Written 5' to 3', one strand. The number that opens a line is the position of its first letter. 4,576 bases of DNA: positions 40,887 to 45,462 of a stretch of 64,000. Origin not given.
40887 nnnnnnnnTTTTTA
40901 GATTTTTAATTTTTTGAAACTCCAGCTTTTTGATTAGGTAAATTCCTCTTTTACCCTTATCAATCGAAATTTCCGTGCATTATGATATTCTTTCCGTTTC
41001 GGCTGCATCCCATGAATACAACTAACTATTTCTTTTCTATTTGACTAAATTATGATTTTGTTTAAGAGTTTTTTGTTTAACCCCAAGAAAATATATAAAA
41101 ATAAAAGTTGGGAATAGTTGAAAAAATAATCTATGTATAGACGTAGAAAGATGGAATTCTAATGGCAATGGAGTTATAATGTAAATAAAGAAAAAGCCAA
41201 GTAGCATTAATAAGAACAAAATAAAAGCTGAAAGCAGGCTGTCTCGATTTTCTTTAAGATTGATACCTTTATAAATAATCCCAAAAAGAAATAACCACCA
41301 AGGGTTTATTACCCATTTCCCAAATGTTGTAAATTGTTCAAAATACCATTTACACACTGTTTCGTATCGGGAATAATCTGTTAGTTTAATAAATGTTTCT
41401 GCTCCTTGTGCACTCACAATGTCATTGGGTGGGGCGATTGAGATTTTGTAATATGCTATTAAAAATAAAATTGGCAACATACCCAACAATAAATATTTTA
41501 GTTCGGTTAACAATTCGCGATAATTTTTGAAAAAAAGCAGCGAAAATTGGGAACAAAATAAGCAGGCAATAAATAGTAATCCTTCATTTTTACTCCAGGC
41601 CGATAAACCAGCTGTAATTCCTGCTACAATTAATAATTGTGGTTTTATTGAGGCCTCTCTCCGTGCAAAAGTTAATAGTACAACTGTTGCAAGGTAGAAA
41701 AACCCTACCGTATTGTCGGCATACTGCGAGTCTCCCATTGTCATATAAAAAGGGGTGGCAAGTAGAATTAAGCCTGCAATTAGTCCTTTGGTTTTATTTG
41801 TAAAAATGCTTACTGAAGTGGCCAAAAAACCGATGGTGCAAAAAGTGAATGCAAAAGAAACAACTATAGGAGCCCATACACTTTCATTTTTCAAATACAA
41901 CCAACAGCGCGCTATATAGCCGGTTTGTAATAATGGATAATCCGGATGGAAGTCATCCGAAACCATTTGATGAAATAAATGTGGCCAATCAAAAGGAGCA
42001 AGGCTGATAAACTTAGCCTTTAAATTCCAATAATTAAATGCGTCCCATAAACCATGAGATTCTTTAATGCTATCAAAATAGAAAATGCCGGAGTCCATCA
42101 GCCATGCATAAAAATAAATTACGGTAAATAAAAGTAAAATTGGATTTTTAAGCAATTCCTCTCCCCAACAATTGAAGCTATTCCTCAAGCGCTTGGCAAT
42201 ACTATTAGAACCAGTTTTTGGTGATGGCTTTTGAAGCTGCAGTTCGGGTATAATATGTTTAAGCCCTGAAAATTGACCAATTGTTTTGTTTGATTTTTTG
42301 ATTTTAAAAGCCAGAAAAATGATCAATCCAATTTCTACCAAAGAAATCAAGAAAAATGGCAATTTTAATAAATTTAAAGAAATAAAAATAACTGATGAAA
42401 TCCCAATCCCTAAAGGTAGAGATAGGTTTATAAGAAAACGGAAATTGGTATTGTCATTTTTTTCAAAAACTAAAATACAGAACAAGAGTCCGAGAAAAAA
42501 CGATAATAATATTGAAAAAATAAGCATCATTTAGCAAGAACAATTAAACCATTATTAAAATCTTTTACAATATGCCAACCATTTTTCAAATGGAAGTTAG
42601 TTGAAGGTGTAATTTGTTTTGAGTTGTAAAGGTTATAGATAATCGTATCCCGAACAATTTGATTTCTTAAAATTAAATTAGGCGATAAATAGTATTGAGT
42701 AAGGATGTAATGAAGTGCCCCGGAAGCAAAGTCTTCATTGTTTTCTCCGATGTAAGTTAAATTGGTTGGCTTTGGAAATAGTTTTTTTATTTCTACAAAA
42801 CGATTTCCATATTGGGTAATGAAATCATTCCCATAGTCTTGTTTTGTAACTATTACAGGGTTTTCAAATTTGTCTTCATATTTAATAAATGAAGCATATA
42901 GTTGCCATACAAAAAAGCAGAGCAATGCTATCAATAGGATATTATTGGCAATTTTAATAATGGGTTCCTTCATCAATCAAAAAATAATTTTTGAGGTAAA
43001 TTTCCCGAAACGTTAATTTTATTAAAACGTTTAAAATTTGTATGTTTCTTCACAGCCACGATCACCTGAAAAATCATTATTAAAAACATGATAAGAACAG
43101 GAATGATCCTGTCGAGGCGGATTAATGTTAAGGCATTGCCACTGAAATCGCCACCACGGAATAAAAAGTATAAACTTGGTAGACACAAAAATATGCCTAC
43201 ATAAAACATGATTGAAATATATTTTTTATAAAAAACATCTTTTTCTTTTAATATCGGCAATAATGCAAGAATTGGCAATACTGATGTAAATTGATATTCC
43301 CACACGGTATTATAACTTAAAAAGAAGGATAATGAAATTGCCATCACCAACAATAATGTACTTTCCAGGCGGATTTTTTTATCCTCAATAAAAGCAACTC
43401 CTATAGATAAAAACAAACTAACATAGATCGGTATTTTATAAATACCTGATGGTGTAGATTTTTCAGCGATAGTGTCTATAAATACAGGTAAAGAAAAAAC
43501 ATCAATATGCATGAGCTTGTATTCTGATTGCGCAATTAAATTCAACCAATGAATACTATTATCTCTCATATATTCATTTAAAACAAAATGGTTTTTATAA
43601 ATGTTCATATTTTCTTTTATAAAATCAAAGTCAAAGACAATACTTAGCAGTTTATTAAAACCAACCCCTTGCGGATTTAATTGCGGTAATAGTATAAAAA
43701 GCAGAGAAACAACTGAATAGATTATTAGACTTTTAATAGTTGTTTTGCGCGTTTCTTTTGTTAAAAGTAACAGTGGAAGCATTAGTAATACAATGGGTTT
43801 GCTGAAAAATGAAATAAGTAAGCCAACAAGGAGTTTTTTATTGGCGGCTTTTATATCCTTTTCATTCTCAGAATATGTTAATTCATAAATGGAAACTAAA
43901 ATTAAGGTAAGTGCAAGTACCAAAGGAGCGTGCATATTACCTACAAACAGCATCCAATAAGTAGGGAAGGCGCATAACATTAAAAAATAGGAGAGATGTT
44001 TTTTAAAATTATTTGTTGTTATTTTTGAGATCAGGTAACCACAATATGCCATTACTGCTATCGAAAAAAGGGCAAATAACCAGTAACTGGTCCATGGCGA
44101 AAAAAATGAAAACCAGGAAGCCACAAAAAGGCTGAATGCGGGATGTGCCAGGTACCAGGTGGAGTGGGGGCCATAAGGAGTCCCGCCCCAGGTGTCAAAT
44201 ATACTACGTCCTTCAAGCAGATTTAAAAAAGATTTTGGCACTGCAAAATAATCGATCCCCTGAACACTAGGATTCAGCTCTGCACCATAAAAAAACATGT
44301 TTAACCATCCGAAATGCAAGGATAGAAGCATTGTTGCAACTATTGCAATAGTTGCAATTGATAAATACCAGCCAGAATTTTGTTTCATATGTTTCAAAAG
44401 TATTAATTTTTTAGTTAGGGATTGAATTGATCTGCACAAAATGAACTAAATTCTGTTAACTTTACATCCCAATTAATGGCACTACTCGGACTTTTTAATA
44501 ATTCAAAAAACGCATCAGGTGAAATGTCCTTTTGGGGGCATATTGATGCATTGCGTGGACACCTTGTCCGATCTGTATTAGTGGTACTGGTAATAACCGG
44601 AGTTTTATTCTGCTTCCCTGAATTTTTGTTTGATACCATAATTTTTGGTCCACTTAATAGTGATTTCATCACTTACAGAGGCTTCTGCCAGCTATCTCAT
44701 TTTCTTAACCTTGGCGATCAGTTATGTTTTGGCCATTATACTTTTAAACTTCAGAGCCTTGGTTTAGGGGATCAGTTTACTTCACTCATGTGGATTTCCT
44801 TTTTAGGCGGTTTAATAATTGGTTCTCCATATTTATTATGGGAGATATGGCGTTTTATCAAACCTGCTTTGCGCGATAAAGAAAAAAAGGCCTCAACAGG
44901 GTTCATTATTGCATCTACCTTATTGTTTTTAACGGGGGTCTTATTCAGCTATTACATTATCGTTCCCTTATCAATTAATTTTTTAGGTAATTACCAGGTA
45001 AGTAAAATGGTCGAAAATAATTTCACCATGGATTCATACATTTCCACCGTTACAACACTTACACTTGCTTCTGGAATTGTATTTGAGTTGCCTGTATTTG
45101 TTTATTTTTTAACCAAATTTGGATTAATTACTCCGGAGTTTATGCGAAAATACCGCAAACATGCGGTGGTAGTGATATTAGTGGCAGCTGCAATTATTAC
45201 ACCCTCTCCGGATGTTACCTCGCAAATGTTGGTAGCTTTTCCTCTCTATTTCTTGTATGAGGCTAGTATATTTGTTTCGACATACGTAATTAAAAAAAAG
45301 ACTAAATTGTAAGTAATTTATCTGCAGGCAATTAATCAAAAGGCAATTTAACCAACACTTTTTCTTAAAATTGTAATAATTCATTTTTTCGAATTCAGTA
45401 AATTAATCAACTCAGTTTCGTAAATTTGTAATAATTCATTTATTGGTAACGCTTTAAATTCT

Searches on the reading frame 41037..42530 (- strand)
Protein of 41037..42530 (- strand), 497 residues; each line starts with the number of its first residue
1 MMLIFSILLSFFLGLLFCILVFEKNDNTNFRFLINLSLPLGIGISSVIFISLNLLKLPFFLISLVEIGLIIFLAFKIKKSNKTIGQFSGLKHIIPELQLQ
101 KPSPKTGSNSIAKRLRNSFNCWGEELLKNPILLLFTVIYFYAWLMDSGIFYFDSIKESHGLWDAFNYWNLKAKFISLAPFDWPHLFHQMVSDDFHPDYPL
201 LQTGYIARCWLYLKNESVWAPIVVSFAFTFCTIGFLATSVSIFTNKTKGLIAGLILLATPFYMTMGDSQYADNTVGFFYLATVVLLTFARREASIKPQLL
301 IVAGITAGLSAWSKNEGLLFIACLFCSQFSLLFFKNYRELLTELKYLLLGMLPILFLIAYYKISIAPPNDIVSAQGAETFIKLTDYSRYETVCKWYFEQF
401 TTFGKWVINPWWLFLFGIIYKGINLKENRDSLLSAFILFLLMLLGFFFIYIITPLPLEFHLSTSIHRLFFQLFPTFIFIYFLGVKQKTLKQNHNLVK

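Call 6: search_protein_families(library=pfam, proteins=[window:41037-42530:-], max_evalue=0.1)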
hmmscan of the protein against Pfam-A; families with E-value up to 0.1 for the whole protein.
window:41037-42530:- (497 aa): 1 family
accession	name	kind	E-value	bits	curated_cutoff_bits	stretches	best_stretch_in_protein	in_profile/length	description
PF13231.12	PMT_2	-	1.2e-10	42.3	26.1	1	203-358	6-154/160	Dolichyl-phosphate-mannose-protein mannosyltransferase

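Call 7: search_protein_families(library=ncbifam, proteins=[window:41037-42530:-], max_evalue=0.1)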
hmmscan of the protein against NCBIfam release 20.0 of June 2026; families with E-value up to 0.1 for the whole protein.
window:41037-42530:- (497 aa): 0 families

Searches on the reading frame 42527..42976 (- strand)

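Call 6: search_protein_families(library=pfam, proteins=[window:42527-42976:-], max_evalue=0.1)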
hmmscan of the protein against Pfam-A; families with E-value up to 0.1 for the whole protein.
window:42527-42976:- (149 aa): 1 family
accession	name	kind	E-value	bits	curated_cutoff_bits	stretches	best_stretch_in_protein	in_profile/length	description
PF22848.2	ASD1_dom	-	0.065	13.2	22.2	1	62-104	130-172/239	Alpha-L-arabinofuranosidase 1 domain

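Call 7: search_protein_families(library=ncbifam, proteins=[window:42527-42976:-], max_evalue=0.1)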
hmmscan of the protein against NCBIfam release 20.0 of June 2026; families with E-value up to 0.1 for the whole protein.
window:42527-42976:- (149 aa): 0 families

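Call 45: search_protein_families(library=phrogs, proteins=[window:42527-42976:-], max_evalue=1)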
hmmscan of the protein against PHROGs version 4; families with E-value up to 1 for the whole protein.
window:42527-42976:- (149 aa): 0 families

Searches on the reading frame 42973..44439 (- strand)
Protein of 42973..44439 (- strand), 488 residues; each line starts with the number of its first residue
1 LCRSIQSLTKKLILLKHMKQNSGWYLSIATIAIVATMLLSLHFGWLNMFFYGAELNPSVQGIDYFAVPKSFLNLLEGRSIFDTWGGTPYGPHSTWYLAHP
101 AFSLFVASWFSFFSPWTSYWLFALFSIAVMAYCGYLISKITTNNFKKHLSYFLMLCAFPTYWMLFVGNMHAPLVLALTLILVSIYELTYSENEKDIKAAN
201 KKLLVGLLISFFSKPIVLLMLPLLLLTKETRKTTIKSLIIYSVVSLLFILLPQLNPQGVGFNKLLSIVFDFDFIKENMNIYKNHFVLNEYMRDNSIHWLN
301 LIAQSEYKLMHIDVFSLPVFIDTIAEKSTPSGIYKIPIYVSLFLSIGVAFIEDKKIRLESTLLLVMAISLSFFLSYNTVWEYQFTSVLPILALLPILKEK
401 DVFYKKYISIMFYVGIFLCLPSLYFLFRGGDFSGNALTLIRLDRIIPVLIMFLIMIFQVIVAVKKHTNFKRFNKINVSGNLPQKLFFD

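Call 6: search_protein_families(library=pfam, proteins=[window:42973-44439:-], max_evalue=0.1)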
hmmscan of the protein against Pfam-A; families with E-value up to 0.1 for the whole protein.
window:42973-44439:- (488 aa): 1 family
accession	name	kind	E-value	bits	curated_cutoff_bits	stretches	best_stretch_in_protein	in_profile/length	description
PF09594.16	GT87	-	8.5e-05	22.8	25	1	99-233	3-129/237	Glycosyltransferase family 87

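Call 7: search_protein_families(library=ncbifam, proteins=[window:42973-44439:-], max_evalue=0.1)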
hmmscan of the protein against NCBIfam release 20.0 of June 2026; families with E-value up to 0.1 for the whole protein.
window:42973-44439:- (488 aa): 0 families

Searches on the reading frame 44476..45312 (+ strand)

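Call 10: search_protein_families(library=pfam, proteins=[window:44476-45312:+], max_evalue=0.01)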
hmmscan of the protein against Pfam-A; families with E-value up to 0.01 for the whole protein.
window:44476-45312:+ (278 aa): 1 family
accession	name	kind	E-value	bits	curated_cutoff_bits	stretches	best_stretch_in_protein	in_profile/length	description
PF00902.23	TatC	-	2e-66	224.2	25.1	1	22-256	2-208/208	Sec-independent protein translocase protein (TatC)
